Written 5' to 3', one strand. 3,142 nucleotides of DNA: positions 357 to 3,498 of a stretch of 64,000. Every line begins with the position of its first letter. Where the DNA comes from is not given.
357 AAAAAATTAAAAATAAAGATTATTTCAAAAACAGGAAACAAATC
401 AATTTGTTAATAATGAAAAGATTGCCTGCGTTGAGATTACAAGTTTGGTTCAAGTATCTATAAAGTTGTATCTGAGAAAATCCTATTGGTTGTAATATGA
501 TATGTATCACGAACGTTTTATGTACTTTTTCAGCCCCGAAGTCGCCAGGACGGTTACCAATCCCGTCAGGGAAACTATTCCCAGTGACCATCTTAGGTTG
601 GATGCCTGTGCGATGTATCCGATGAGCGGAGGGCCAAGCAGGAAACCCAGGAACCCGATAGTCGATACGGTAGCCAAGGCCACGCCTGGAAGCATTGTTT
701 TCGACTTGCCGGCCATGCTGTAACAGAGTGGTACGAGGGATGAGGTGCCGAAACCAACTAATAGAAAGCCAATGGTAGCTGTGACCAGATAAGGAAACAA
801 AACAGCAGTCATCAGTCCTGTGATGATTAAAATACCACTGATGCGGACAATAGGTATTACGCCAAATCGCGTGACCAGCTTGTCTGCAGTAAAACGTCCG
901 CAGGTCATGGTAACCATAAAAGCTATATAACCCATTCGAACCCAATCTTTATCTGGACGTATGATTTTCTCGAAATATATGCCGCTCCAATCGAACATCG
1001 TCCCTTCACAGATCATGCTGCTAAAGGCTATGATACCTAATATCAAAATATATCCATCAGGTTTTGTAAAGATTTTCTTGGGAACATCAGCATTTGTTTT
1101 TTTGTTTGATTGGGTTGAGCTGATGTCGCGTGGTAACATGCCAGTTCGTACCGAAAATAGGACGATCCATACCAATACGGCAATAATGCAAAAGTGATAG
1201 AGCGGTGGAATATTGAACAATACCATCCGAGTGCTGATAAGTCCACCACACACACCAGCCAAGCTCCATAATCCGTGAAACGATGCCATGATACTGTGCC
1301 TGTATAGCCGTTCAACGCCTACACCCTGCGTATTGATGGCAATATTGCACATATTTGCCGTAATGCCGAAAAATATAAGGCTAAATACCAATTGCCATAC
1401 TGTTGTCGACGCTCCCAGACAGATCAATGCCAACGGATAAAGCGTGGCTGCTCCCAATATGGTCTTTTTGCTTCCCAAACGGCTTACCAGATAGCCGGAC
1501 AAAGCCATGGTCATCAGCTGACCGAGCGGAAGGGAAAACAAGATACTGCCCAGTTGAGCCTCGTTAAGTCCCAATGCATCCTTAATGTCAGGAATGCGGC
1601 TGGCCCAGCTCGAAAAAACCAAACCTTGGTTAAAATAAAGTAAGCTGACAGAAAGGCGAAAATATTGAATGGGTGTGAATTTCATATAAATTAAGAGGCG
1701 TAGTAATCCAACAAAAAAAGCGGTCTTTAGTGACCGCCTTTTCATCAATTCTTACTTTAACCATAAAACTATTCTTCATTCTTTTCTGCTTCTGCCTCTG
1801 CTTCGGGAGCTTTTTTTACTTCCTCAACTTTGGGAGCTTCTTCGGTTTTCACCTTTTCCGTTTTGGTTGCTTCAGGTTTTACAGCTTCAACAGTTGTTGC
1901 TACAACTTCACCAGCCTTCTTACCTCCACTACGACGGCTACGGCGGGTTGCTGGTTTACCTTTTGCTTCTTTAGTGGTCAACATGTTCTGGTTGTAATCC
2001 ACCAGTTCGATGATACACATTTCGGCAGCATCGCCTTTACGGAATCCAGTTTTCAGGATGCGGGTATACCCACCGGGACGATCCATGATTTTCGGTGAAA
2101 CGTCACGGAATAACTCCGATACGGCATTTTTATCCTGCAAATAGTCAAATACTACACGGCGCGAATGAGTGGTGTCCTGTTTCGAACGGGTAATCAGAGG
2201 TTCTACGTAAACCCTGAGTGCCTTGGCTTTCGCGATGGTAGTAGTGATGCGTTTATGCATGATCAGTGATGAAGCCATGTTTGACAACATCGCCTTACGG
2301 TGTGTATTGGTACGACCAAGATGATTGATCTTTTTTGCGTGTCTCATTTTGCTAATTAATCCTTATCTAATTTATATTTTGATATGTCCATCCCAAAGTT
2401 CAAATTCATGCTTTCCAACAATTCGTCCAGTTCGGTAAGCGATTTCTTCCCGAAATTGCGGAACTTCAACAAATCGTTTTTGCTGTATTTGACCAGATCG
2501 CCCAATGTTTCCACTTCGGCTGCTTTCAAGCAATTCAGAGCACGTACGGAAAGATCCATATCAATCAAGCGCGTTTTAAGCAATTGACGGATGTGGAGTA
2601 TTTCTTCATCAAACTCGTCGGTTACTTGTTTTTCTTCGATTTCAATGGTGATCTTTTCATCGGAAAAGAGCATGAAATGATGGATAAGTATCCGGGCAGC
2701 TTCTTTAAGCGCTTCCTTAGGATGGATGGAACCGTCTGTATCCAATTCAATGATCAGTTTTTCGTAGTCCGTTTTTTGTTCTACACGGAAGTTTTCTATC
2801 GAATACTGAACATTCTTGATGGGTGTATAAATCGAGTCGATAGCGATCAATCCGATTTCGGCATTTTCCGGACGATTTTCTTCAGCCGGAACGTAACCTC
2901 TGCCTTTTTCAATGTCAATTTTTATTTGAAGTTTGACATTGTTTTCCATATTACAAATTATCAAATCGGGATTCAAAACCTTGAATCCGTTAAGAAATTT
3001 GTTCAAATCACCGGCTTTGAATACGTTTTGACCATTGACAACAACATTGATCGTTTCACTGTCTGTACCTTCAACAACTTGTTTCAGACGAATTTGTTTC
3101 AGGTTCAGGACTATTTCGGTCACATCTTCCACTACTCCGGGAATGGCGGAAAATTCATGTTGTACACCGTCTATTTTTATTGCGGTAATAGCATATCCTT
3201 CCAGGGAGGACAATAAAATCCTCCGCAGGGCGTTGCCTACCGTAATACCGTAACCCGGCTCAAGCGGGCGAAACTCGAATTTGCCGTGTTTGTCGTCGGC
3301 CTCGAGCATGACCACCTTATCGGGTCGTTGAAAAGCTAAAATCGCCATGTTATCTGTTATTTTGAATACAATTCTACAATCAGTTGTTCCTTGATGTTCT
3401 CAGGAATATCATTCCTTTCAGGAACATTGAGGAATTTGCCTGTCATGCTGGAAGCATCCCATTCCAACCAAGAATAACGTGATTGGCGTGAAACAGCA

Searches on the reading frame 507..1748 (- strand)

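Call 28: search_protein_families(library=pfam, proteins=[window:507-1748:-], max_evalue=0.001)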
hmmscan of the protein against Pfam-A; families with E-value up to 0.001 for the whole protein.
window:507-1748:- (413 aa): 1 family
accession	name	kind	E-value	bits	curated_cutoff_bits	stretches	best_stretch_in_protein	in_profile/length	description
PF07690.21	MFS_1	-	1.3e-24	87.2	33.4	2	35-348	2-321/347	Major Facilitator Superfamily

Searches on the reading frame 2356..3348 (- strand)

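Call 58: search_protein_families(library=pfam, proteins=[window:2356-3348:-], max_evalue=0.001)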
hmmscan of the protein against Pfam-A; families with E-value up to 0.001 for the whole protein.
window:2356-3348:- (330 aa): 3 families
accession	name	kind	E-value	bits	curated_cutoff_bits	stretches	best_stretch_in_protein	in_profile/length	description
PF01000.31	RNA_pol_A_bac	-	1.6e-30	106.2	33.9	1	57-175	1-119/119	RNA polymerase Rpb3/RpoA insert domain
PF01193.29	RNA_pol_L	-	8.1e-26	90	24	1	27-225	1-74/74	RNA polymerase Rpb3/Rpb11 dimerisation domain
PF03118.21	RNA_pol_A_CTD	-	6e-22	77.6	23.8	1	249-312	3-66/67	Bacterial RNA polymerase, alpha chain C terminal domain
